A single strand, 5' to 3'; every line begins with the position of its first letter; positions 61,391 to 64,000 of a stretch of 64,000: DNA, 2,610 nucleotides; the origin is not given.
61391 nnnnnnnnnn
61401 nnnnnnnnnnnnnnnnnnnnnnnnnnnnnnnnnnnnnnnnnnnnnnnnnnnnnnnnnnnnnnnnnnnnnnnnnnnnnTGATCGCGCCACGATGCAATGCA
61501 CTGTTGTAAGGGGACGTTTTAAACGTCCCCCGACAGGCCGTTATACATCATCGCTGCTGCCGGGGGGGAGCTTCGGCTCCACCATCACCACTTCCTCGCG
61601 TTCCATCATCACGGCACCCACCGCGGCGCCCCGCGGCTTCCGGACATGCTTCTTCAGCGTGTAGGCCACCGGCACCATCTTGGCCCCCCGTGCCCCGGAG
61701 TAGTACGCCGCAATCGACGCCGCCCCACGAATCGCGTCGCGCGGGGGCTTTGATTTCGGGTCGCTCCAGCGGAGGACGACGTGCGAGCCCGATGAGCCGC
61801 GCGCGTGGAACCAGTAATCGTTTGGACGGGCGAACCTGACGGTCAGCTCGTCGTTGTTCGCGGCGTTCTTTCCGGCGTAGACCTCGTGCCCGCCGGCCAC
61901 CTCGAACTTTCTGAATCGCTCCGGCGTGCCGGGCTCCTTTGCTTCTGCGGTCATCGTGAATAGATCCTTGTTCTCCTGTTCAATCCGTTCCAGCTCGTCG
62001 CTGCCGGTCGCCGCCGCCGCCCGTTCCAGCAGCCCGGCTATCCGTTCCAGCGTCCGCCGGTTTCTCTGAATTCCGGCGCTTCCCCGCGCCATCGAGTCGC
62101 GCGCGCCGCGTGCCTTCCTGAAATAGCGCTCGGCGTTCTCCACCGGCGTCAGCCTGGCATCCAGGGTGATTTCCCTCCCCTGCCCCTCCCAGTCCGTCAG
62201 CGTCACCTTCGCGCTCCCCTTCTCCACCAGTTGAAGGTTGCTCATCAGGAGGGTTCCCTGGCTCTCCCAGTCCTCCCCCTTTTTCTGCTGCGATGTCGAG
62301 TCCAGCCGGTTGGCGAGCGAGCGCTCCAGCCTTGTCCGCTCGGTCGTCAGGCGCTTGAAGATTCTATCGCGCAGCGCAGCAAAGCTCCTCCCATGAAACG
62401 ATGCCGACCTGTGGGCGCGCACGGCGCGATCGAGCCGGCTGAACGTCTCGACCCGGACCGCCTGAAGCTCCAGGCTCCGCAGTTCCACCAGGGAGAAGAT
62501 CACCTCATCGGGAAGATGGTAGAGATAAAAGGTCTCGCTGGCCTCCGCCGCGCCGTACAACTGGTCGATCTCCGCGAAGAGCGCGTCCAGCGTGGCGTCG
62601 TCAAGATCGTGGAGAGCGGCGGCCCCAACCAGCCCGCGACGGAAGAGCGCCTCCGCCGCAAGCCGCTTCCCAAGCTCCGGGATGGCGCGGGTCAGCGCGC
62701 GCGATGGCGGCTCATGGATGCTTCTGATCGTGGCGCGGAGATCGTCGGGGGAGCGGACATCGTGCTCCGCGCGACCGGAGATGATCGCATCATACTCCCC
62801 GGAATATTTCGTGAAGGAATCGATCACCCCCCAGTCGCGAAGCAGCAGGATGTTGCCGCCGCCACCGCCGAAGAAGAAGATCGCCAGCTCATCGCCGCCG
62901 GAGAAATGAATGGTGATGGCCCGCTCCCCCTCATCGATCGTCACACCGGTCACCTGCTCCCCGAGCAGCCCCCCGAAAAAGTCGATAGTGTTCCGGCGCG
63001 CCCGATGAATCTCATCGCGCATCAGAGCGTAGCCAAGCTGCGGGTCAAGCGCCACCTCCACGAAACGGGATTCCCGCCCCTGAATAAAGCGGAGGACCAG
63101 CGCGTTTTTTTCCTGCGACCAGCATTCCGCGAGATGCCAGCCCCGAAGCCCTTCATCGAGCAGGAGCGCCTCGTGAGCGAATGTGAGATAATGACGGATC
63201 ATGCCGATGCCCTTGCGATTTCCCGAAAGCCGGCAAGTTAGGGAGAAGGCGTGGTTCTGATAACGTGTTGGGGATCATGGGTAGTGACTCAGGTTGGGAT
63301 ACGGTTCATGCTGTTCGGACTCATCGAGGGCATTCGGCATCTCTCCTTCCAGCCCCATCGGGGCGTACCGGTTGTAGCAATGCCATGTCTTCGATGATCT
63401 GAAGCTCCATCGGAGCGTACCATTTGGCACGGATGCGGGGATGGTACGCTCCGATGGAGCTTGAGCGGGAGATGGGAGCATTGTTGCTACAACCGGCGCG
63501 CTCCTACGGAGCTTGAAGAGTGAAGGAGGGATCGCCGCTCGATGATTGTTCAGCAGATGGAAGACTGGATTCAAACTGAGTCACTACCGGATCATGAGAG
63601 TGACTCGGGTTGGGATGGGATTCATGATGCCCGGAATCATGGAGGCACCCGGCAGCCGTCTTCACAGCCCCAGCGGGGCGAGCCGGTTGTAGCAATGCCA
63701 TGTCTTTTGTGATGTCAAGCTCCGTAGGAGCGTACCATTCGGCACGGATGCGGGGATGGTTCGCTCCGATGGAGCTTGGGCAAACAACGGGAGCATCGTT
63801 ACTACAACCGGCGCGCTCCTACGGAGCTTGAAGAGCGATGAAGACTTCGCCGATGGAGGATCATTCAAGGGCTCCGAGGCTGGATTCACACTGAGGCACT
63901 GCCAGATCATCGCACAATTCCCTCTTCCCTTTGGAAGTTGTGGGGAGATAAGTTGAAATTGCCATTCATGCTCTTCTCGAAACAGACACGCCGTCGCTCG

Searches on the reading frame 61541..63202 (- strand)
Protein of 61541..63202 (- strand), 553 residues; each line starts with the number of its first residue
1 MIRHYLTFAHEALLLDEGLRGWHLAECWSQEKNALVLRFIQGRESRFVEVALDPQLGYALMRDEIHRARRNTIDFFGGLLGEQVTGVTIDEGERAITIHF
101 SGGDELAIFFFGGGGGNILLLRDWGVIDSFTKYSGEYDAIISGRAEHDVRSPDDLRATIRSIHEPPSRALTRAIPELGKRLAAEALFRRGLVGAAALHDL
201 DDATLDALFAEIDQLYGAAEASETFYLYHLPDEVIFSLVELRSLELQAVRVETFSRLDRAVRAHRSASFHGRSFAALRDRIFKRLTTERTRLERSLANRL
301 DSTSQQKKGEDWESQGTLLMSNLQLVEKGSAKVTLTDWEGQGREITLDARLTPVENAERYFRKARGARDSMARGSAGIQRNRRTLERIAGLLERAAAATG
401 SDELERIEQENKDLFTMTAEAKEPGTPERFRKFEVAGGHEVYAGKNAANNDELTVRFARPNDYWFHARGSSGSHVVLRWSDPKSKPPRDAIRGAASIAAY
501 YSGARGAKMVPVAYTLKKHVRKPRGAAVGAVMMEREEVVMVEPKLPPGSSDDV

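Call 16: find_encoding_contigs(protein=window:61541-63202:-, flank=10000, max_places=6)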
Protein window:61541-63202:- (553 aa): 1 contig read that carries it; 1 place shown.
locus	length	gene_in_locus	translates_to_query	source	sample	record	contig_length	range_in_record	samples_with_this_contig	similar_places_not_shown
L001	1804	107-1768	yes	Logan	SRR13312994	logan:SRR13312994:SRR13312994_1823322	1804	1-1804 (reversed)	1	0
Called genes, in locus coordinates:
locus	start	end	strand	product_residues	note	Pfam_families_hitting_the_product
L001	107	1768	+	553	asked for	PF05833:NFACT_N, PF05670:NFACT-R_1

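Call 60: find_homologous_proteins(query=window:61541-63202:-, max_evalue=1e-60)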
Query window:61541-63202:- (553 aa): 204 proteins with E <= 1e-60 among 8000 candidates; the best 120 are listed.
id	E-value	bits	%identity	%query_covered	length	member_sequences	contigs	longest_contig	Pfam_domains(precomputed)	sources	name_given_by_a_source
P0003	0.0e+0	1230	100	100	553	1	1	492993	PF05670.19,PF05833.17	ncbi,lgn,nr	ncbi:MAG: hypothetical protein JWQ98_749 [Chlorobi bacterium]|nr:hypothetical protein [Chlorobiota b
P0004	0.0e+0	1155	94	100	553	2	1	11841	PF05670.19,PF05833.17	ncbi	ncbi:MAG: NFACT RNA binding domain-containing protein [Candidatus Kapaibacterium sp.]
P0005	2.7e-261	886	72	100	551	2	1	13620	PF05670.19,PF05833.17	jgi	jgi:predicted ribosome quality control (RQC) complex YloA/Tae2 family protein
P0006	3.2e-251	853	70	100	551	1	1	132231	PF05670.19,PF05833.17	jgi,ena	-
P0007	2.8e-238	810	66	100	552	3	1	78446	PF05670.19,PF05833.17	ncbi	-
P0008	8.5e-238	809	67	99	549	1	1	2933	PF05670.19,PF05833.17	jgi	jgi:predicted ribosome quality control (RQC) complex YloA/Tae2 family protein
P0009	6.2e-235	799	66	100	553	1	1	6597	PF05670.19,PF05833.17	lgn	-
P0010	9.0e-234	795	66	100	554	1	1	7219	PF05670.19,PF05833.17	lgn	-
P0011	1.7e-226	771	64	100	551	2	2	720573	PF05670.19,PF05833.17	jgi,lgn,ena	-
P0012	3.2e-221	754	63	100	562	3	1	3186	PF05670.19,PF05833.17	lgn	-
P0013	1.6e-214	732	62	100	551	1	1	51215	PF05670.19,PF05833.17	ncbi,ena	-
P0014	2.0e-212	725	61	100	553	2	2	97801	PF05670.19,PF05833.17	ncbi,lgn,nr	ncbi:MAG TPA: NFACT RNA binding domain-containing protein [Candidatus Kapabacteria bacterium]|nr:NFA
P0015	3.5e-208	711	73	77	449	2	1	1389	PF05670.19,PF05833.17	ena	-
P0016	2.7e-207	708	60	99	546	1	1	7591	PF05670.19,PF05833.17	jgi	jgi:predicted ribosome quality control (RQC) complex YloA/Tae2 family protein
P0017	1.1e-201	689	62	91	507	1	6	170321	PF05670.19,PF05833.17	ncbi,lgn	-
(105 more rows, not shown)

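Call 61: find_encoding_contigs(protein=P0004, flank=10000)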
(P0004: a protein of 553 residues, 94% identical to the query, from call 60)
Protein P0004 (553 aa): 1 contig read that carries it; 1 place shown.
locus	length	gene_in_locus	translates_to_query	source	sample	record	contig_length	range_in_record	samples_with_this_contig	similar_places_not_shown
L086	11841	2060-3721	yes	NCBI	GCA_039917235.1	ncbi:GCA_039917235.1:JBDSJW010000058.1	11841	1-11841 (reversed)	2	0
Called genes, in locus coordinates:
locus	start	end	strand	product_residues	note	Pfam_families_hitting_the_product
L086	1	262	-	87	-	?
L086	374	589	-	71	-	-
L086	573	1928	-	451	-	PF07228:SpoIIE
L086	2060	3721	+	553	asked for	PF05833:NFACT_N, PF05670:NFACT-R_1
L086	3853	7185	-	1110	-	PF25778:DUF7948, PF06739:SBBP, PF00801:PKD, PF18911:PKD_4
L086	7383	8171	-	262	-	PF01048:PNP_UDP_1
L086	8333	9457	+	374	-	PF09375:Peptidase_M75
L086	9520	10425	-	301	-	PF01488:Shikimate_DH (weak), PF03435:Sacchrp_dh_NADP (weak)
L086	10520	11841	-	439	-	PF00749:tRNA-synt_1c, PF19269:Anticodon_2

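Call 62: find_encoding_contigs(protein=P0006, flank=10000)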
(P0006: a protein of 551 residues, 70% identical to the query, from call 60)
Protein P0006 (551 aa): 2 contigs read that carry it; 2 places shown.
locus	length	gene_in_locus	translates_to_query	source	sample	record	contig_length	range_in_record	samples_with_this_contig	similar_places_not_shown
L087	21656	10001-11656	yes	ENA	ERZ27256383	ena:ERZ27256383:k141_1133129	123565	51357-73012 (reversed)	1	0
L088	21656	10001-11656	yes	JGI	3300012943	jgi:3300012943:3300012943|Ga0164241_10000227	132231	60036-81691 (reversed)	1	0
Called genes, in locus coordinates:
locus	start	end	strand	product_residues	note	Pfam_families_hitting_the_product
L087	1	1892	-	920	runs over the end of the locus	PF00690:Cation_ATPase_N, PF00122:E1-E2_ATPase, PF13246:Cation_ATPase, PF00702:Hydrolase, PF08282:Hydrolase_3 (weak), PF00689:Cation_ATPase_C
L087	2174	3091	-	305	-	PF00248:Aldo_ket_red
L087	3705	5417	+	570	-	PF01432:Peptidase_M3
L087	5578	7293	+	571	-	PF01432:Peptidase_M3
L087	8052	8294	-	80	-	-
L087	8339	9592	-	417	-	PF07228:SpoIIE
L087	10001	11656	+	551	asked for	PF05833:NFACT_N, PF05670:NFACT-R_1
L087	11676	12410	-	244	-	PF01048:PNP_UDP_1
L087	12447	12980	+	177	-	-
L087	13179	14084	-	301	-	PF01488:Shikimate_DH (weak), PF03435:Sacchrp_dh_NADP (weak)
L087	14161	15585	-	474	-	PF00749:tRNA-synt_1c, PF19269:Anticodon_2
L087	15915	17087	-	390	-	PF13439:Glyco_transf_4 (weak), PF20706:GT4-conflict, PF00534:Glycos_transf_1, PF13692:Glyco_trans_1_4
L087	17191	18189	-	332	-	-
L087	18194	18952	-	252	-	-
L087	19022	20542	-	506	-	PF05762:VWA_CoxE (weak), PF00092:VWA, PF13519:VWA_2, PF13768:VWA_3, PF00691:OmpA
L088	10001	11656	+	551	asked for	PF05833:NFACT_N, PF05670:NFACT-R_1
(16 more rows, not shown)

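Call 63: find_encoding_contigs(protein=P0005, flank=10000)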
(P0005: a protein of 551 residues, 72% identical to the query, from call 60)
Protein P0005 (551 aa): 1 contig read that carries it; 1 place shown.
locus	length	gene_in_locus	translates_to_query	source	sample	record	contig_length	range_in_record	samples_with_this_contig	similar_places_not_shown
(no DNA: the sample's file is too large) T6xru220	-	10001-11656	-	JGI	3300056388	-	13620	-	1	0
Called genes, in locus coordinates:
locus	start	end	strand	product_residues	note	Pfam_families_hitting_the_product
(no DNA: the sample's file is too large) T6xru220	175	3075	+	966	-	PF20464:MmeI_N, PF20465:MmeI_hel, PF20473:MmeI_Mtase, PF20466:MmeI_TRD (weak), PF20467:MmeI_C (faint)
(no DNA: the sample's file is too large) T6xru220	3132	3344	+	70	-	-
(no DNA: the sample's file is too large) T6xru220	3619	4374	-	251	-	PF00072:Response_reg, PF04397:LytTR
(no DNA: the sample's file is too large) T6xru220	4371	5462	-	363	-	PF06580:His_kinase, PF02518:HATPase_c (faint)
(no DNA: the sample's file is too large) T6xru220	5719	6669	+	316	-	-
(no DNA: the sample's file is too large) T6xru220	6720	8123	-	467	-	-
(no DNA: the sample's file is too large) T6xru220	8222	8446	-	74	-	-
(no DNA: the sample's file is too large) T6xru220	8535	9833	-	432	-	PF07228:SpoIIE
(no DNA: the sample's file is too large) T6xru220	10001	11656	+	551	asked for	PF05833:NFACT_N, PF05670:NFACT-R_1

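Call 110: find_encoding_contigs(protein=P0011, flank=10000, max_places=4)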
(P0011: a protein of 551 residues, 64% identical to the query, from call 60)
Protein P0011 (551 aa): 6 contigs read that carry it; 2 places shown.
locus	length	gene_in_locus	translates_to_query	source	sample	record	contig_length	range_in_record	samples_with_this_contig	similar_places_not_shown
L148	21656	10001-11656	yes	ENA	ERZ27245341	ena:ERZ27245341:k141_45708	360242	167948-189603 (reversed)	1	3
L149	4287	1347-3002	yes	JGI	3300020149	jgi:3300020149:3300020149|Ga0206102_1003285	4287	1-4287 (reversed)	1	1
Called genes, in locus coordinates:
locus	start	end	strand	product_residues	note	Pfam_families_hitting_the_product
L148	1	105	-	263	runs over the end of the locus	PF04029:2-ph_phosp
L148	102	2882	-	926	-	PF00690:Cation_ATPase_N, PF00122:E1-E2_ATPase, PF13246:Cation_ATPase, PF00702:Hydrolase, PF12710:HAD (faint), PF08282:Hydrolase_3 (weak), PF00689:Cation_ATPase_C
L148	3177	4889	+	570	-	PF01432:Peptidase_M3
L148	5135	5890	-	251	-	PF00072:Response_reg, PF04397:LytTR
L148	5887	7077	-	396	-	PF06580:His_kinase, PF02518:HATPase_c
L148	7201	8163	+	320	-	-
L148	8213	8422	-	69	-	-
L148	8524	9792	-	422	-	PF07228:SpoIIE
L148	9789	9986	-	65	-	-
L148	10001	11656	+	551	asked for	PF05833:NFACT_N, PF05670:NFACT-R_1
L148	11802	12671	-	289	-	PF01488:Shikimate_DH (weak), PF03435:Sacchrp_dh_NADP (weak)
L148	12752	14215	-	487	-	PF00749:tRNA-synt_1c, PF19269:Anticodon_2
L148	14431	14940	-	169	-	-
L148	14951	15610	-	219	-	PF03167:UDG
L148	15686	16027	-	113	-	PF01253:SUI1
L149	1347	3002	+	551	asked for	PF05833:NFACT_N, PF05670:NFACT-R_1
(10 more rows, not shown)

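Call 112: find_encoding_contigs(protein=P0013, flank=10000, max_places=4)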
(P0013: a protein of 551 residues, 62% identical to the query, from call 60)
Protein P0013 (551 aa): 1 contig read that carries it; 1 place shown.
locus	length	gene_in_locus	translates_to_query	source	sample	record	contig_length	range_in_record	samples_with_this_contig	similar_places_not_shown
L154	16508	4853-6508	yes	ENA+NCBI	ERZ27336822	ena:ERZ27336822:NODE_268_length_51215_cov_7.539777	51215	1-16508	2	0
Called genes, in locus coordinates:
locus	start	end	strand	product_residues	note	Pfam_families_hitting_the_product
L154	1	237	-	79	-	?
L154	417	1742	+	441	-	PF14870:PSII_BNR (weak), PF02012:BNR (faint), PF15902:Sortilin-Vps10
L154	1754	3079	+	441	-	PF14870:PSII_BNR (faint), PF25852:DUF6242_C (faint), PF02012:BNR (faint), PF15902:Sortilin-Vps10 (weak)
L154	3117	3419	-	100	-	-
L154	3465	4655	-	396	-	PF07228:SpoIIE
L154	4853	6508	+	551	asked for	PF05833:NFACT_N, PF05670:NFACT-R_1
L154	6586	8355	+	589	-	PF01839:FG-GAP (faint), PF13517:FG-GAP_3, PF07593:UnbV_ASPIC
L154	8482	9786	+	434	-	PF13699:eCIS_core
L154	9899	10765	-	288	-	PF01488:Shikimate_DH (weak), PF03435:Sacchrp_dh_NADP (weak)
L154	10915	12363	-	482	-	PF00749:tRNA-synt_1c, PF19269:Anticodon_2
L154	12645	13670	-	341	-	PF00571:CBS, PF01769:MgtE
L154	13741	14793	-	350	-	-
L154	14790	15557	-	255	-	-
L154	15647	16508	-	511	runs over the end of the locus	PF00092:VWA, PF13519:VWA_2, PF13768:VWA_3 (weak), PF00691:OmpA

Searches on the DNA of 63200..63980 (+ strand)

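Call 40: search_dna_similar(query=window:63277-63589:+, collection=plasmids, mode=distant, max_evalue=0.01)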
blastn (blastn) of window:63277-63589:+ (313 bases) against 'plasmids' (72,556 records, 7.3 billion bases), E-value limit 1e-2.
No match.
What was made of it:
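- Tried and rejected: blastn against plasmids found nothing (call 40).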

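Call 42: search_rna_families(source=window, start=63200, end=63980, threshold=evalue, max_evalue=10)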
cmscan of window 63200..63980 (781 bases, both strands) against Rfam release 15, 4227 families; matches with E-value up to 10: 10.
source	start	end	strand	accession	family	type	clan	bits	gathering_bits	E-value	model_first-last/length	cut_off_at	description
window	63359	63505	+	RF03296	MIR8788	Gene; miRNA;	-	24.5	124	0.11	1-138/138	no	MIR8788 microRNA precursor family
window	63403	63461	+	RF00687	mir-136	Gene; miRNA;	-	23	64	0.07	1-82/82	no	mir-136 microRNA precursor family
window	63400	63464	-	RF03296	MIR8788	Gene; miRNA;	-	21.1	124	0.68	1-138/138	no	MIR8788 microRNA precursor family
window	63402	63462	+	RF00864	mir-BART20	Gene; miRNA;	-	17.6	70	1.6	1-81/81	no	mir-BART20 microRNA precursor family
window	63715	63779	+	RF03296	MIR8788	Gene; miRNA;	-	17.1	124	5.8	1-138/138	no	MIR8788 microRNA precursor family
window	63682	63811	+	RF03654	MIR4239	Gene; miRNA;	-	15.9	100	3.6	1-120/120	no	MIR4239 microRNA precursor family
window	63717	63777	+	RF00864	mir-BART20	Gene; miRNA;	-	14.9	70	8.8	1-81/81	no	mir-BART20 microRNA precursor family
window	63831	63855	+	RF01274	sR45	Gene; snRNA; snoRNA; CD-box;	-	14.2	40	3.8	1-55/55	no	Small nucleolar RNA sR45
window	63860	63979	-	RF02161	PART1_3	Gene; lncRNA;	-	14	40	1.8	15-131/131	no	Prostate androgen-regulated transcript 1 conserved region 3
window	63822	63900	+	RF02089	CLRN1-AS1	Gene; lncRNA;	-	11.6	48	3.1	1-79/79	no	CLRN1 antisense RNA 1 conserved region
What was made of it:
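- On Any Rfam RNA family: In the permissive search, the element gives only generic microRNA-precursor hairpin hits far below threshold (call 42).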

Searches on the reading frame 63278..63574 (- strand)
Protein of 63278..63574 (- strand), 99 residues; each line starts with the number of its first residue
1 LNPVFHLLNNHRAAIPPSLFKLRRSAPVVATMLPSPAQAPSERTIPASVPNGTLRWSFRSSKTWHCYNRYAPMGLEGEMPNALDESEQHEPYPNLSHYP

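Call 20: find_homologous_proteins(query=window:63278-63574:-, max_evalue=0.01)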
Query seq(99 aa) (99 aa): 2 proteins with E <= 0.01 among 5 candidates.
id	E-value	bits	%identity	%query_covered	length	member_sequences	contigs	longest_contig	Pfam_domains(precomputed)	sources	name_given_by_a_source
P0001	1.1e-26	111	98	52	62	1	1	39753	-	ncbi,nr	ncbi:MAG: hypothetical protein JWQ98_2423, partial [Chlorobi bacterium]|nr:hypothetical protein [Chl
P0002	7.0e-10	57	80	35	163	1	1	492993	-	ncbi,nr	ncbi:MAG: hypothetical protein JWQ98_821 [Chlorobi bacterium]|nr:hypothetical protein [Chlorobiota b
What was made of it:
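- Two such ORFs were annotated as proteins in the MAG (call 20). A search of 5.8 billion proteins found only the two annotations from the same MAG (call 20).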

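Call 21: find_encoding_contigs(protein=P0001, flank=10000)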
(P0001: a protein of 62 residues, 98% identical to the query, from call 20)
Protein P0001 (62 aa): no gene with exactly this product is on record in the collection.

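Call 22: find_encoding_contigs(protein=P0002, flank=10000)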
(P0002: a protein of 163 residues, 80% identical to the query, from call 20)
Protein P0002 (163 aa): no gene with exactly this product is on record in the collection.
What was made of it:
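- On MITE (non-autonomous DNA transposon): The collection scans and protein searches were used up, and the MAG's own contigs are not in the look-up index (calls 21, 22).
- Tried and rejected: Look-ups of the MAG's own element-derived proteins failed (calls 21, 22).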
